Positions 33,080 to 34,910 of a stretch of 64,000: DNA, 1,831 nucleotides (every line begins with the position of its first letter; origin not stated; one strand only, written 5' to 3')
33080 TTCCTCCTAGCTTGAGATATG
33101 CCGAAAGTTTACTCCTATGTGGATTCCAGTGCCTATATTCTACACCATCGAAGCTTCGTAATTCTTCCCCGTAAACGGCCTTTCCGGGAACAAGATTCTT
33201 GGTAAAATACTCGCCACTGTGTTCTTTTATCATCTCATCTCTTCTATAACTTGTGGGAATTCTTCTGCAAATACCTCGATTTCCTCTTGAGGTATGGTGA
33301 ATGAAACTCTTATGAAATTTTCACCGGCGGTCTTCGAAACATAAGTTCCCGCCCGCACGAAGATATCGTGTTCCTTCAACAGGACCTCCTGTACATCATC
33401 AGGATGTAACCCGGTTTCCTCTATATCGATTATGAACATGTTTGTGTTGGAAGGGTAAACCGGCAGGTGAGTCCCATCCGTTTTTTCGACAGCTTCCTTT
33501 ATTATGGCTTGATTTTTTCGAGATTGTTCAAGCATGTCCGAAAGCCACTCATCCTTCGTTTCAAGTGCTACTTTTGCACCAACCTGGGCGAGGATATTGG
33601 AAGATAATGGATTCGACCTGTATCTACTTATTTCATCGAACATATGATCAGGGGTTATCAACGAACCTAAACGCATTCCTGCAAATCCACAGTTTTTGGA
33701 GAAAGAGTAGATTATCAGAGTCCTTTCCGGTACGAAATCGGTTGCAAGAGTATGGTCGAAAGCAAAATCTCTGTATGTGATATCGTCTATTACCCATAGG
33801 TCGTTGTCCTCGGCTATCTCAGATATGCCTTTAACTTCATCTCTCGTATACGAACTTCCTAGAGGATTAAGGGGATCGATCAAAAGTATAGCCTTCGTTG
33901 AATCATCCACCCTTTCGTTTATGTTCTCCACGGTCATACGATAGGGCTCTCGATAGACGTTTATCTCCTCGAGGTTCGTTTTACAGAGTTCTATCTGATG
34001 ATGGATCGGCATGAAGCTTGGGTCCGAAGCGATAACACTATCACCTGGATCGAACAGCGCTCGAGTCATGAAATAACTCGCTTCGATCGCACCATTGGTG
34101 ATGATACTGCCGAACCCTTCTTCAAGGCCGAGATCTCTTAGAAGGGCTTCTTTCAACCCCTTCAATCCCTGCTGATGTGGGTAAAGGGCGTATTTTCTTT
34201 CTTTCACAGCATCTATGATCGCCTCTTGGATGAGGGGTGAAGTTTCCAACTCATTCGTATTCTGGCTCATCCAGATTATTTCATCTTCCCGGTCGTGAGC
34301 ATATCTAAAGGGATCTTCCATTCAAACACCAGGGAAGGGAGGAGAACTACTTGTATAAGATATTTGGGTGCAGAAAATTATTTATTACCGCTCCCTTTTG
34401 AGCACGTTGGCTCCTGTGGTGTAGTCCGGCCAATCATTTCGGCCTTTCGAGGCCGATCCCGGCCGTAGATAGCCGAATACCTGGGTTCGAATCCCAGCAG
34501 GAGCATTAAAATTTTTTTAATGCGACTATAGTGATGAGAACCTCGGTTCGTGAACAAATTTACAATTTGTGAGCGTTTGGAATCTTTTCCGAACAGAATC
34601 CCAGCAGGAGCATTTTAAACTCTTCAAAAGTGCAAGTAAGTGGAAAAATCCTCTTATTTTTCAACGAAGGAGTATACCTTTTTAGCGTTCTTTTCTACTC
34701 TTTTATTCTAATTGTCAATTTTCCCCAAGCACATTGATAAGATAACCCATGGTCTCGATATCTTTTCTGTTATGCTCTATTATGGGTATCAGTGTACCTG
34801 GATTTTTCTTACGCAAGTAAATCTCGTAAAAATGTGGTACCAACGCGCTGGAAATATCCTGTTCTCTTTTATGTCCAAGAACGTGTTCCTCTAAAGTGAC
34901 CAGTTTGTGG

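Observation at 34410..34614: Intron-containing tRNA-Glu followed by a 19-bp direct repeat of its own 3' end (att-like scar)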

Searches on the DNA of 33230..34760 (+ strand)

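Call 17: search_rna_families(source=window, start=34300, end=34760, threshold=evalue, max_evalue=10, show_alignments=4)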
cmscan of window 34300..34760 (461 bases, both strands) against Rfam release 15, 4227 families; matches with E-value up to 10: 6.
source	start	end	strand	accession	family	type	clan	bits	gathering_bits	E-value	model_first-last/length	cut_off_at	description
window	34410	34505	+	RF00005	tRNA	Gene; tRNA;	CL00001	49.8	29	8e-10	1-71/71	no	tRNA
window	34410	34504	+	RF01684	mascRNA-menRNA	Gene;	-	24.1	42.5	0.012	1-56/56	no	MALAT1-associated small cytoplasmic RNA/MEN beta RNA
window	34498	34644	+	RF04310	nqrA-II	Cis-reg;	-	18.5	55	1.2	1-174/174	no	nqrA-II ncRNA motif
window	34421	34486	+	RF01069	purD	Cis-reg;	-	17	41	1.2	1-125/125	no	purD RNA motif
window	34483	34495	-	RF04351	Plastid-psbl-rps4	Cis-reg;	-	13.5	68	6.3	11-23/53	no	Plastid-psbl-rps4 3UTR RNA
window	34692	34712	-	RF02914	DUF805b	Cis-reg;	CL00115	10.8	35.6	4.1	1-35/35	no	DUF805b RNA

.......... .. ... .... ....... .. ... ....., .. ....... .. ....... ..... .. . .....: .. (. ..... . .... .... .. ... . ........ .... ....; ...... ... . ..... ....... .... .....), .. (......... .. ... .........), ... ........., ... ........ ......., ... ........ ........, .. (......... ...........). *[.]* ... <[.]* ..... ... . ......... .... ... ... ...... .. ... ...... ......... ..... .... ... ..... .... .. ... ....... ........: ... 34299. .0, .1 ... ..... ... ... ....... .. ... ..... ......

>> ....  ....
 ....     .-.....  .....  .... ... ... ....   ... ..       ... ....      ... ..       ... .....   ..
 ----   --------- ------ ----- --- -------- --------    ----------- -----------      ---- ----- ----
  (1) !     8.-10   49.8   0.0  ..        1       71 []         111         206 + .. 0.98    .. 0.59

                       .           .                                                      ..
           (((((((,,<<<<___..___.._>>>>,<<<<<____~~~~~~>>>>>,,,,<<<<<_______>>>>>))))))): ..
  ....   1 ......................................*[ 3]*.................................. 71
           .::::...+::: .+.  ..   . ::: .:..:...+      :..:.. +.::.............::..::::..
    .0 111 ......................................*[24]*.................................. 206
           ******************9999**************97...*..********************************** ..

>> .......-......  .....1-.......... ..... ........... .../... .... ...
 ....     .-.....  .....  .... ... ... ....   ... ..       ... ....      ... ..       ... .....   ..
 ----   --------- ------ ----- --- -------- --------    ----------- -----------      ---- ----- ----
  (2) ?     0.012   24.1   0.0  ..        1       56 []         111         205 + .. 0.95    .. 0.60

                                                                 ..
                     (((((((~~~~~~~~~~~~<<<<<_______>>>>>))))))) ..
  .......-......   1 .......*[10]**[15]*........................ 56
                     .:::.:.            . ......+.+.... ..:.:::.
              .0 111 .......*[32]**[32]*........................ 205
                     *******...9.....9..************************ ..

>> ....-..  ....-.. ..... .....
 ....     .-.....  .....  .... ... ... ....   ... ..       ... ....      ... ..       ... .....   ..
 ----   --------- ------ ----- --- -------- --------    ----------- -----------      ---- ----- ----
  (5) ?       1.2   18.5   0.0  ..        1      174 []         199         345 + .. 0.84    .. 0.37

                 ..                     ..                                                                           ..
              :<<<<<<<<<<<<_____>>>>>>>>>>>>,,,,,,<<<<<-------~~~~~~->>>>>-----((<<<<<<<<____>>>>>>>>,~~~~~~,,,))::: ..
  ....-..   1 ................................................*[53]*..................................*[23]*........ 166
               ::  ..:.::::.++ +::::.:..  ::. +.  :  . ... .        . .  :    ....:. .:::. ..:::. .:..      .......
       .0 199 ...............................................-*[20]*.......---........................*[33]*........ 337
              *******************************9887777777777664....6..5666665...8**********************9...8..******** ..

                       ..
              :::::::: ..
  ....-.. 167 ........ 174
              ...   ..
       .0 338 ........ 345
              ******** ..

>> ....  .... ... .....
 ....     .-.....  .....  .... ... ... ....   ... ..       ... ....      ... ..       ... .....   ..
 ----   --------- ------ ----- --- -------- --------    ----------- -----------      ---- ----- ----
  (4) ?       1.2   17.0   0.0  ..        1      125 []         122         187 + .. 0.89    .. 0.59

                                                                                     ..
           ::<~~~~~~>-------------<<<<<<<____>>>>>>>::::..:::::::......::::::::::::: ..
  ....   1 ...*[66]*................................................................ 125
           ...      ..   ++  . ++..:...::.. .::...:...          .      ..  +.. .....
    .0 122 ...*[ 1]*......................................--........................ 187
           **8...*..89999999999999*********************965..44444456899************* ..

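Call 43: build_rna_model(alignment_id=A2, structure=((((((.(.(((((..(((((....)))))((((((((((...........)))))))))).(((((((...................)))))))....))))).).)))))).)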
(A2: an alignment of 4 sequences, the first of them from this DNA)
Model R1 built from alignment A2 (4 sequences, 114 columns); structure: as given.
model positions 98; base pairs 34; branch points 2; effective number of sequences 1.11; information 0.59 bits per position. Calibrated on 0.2 Mb of random sequence (short: E-values are rough).
structure used (alignment columns):
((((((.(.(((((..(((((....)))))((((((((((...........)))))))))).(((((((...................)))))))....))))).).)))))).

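Call 44: search_with_rna_model(model_id=R1, sources=[window, L002, L003, L004, L005, L006, L007, L008, L009, L010, L011, L012, L013, L014, L015, L016, L017, L018, L019, L020, L021, L022, L023, L024, L025, L026, L027, L028, L035, L041, L042, L043, L044, L045, L046, L047, L048, L049, L050, L051, L052, L053, L054, L055, L056, L057, L058, L059, L060, L061, L062, L063, L064, L066, L067, L068, L069], max_evalue=10, make_alignment=true, show_alignments=0)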
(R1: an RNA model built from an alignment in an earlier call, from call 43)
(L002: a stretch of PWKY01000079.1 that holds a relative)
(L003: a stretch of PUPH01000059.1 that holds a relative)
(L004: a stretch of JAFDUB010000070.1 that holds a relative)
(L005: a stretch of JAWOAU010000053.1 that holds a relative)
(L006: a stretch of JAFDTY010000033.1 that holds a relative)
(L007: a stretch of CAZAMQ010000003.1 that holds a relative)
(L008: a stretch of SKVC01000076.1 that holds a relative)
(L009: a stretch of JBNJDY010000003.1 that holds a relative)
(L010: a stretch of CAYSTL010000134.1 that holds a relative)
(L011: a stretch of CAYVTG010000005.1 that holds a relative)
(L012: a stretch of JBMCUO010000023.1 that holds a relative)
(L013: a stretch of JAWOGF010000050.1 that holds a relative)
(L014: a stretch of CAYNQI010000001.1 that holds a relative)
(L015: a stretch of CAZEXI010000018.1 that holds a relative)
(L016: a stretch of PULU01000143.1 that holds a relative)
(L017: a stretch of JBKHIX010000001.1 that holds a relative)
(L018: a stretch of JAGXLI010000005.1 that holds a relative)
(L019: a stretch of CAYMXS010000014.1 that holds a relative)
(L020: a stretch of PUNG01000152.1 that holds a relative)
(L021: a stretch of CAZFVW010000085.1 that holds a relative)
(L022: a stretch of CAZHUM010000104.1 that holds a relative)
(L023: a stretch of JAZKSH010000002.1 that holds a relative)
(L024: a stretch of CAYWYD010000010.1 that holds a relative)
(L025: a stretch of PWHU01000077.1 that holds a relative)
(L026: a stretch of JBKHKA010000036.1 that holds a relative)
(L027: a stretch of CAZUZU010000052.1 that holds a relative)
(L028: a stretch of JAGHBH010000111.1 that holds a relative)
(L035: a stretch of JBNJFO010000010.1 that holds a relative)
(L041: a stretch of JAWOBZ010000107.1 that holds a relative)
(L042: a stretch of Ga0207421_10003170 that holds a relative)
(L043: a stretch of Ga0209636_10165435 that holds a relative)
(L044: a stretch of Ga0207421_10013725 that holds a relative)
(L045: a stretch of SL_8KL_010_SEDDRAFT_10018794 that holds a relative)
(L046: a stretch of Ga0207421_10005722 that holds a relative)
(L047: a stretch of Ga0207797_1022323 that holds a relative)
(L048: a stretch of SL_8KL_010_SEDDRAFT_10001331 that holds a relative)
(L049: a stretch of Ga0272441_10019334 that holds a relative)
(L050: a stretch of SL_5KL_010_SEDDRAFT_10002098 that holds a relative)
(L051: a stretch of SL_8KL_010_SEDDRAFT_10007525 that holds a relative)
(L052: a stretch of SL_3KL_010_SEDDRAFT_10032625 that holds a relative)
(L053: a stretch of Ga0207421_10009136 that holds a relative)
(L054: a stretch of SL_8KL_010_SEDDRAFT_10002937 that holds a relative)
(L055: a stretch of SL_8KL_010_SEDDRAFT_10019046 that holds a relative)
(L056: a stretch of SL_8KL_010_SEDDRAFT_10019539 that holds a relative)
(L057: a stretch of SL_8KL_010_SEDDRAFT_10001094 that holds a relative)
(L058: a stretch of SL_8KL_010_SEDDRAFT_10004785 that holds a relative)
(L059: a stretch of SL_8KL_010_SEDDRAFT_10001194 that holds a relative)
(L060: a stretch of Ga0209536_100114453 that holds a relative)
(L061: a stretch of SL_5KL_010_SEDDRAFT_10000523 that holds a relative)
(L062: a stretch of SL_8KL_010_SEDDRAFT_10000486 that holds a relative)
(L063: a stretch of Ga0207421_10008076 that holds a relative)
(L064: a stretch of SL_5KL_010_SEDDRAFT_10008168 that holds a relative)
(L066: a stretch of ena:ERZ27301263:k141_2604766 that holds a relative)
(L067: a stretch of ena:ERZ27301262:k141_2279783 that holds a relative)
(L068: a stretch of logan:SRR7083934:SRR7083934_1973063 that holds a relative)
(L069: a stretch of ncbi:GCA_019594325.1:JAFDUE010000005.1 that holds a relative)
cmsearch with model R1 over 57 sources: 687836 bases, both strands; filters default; matches with E-value up to 10: 23.
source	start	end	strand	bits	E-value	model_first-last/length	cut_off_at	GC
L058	1059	1163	+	100.1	1.3e-21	1-98/98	no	0.48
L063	8907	9011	-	100.1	1.3e-21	1-98/98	no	0.48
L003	2367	2471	-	98.3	3.8e-21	1-98/98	no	0.5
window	34522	34612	+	93.5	6e-20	1-98/98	no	0.44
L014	9594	9699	-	83.1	2.4e-17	1-98/98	no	0.42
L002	1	91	-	52.6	1e-09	1-85/98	3'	0.47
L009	9543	9698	-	47.7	1.7e-08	1-98/98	no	0.45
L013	9539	9694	-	40.3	1.2e-06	1-98/98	no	0.45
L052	3800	3870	+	39.4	2e-06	1-71/98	3'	0.48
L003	2127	2220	-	36.5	1.1e-05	1-98/98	no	0.43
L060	126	221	-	15.5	1.9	1-98/98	no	0.64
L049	7838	7932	-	15.5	1.9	1-98/98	no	0.6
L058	1312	1428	+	15.3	2.1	1-98/98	no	0.43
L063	8642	8758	-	15.3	2.1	1-98/98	no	0.43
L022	162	258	-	15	2.7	1-98/98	no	0.62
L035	9653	9749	-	15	2.7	1-98/98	no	0.62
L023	9776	9862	+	14.1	4.3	1-98/98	no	0.44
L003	2486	2580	-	13.5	6.2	1-98/98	no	0.61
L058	948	1042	+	13.5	6.2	1-98/98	no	0.61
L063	9028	9122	-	13.5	6.2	1-98/98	no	0.61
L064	4236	4330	+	13.5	6.2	1-98/98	no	0.61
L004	3666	3760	-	13.5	6.3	1-98/98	no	0.61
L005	9762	9836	-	13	8.3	1-98/98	no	0.61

Alignment A3: 23 matches aligned to the model, 257 columns, each read 5' to 3' on its own strand. Consensus structure (alignment columns), stored with it:
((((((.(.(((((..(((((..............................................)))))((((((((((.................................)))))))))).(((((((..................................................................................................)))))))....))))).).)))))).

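Call 46: search_with_rna_model(model_id=R1, sources=[window, L002, L003, L009, L013, L014, L058], max_evalue=0.000001, make_alignment=true)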
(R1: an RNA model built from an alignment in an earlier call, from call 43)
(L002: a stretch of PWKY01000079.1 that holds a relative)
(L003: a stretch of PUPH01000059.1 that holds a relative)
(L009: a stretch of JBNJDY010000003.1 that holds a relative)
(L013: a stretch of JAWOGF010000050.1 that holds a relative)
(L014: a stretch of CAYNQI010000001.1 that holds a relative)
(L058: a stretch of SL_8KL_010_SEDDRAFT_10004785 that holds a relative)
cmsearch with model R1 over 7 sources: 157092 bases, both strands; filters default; matches with E-value up to 0.000001: 7.
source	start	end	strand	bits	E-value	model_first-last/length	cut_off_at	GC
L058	1059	1163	+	100.1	3e-22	1-98/98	no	0.48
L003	2367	2471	-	98.3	8.6e-22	1-98/98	no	0.5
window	34522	34612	+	93.5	1.4e-20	1-98/98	no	0.44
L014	9594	9699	-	83.1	5.5e-18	1-98/98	no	0.42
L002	1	91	-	52.6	2.3e-10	1-85/98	3'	0.47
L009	9543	9698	-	47.7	3.9e-09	1-98/98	no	0.45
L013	9539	9694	-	40.3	2.8e-07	1-98/98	no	0.45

Alignment A4: 7 matches aligned to the model, 193 columns, each read 5' to 3' on its own strand. Consensus structure (alignment columns), stored with it:
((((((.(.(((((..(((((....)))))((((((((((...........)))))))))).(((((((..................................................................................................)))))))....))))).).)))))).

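Call 61: search_rna_families(source=L003, start=2050, end=2600, threshold=evalue, max_evalue=5)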
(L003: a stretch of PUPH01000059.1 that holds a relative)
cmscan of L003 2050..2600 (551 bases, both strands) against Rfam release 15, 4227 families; matches with E-value up to 5: 3.
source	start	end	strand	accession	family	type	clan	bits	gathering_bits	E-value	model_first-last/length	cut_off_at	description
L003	2486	2580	-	RF00005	tRNA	Gene; tRNA;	CL00001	48.6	29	2e-09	1-71/71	no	tRNA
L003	2065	2146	+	RF02772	AilA_thermometer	Cis-reg; thermoregulator;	-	21.4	81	0.66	1-89/89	no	AilA 5' UTR thermometer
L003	2120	2276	-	RF02452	ncr1575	Gene; sRNA;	-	20.1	60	2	1-212/212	no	Bacillus sRNA ncr1575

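Call 76: search_dna_similar(query=window:34471-34700:+, collection=phages, mode=distant, max_evalue=0.01, max_rows=10)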
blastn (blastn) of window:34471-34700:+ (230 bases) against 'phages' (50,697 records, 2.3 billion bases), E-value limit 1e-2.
Records with a match: 1; places in all: 1; records where one place covers at least 80% of the query: 0.
Best place of each record, by identity: 80-90% 1.
By first word of the organism name: Microvirus 1.
By host as written in the record: porcine 1.
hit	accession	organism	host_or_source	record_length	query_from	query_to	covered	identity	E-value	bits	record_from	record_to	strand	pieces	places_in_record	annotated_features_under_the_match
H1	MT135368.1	Microvirus sp.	porcine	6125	1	41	18%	85.4%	1e-3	48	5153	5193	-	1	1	major capsid protein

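Call 77: search_dna_similar(query=window:34471-34700:+, collection=plasmids, mode=distant, max_evalue=0.01, max_rows=10)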
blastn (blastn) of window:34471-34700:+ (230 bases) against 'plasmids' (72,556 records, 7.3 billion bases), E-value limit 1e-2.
No match.

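Call 88: search_with_rna_model(model_id=R1, sources=[L122, L123, L124, L125, L126, L127, L128, L129], max_evalue=0.01, show_alignments=0)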
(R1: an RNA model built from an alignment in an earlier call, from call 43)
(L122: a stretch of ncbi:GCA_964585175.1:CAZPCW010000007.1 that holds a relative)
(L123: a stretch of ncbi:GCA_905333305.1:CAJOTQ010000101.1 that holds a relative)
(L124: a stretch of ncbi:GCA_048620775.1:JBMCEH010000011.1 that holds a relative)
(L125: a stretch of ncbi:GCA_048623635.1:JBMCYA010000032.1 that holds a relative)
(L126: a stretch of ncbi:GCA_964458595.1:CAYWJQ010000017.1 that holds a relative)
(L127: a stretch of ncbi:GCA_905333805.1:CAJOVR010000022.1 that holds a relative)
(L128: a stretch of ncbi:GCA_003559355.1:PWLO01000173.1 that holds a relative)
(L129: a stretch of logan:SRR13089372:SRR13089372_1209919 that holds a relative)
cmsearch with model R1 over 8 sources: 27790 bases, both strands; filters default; matches with E-value up to 0.01: 0.
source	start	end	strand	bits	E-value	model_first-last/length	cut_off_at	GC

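Call 89: search_with_rna_model(model_id=R2, sources=[L122, L123, L124, L125, L126, L127, L128, L129], max_evalue=0.01, show_alignments=0)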
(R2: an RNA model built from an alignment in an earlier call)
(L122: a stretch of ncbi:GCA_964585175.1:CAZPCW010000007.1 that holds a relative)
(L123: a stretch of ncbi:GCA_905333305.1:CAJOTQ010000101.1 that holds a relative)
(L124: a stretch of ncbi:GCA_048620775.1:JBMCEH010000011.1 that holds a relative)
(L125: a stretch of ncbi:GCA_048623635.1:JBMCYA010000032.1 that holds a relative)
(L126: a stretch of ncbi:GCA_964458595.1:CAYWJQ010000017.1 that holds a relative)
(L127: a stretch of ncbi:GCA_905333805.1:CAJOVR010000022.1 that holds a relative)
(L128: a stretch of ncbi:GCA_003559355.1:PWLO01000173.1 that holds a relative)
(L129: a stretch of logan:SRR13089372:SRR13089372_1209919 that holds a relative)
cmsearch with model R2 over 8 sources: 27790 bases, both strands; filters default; matches with E-value up to 0.01: 1.
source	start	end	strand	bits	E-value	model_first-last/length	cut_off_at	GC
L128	1196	1253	-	73.6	5.3e-16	1-58/58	no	0.4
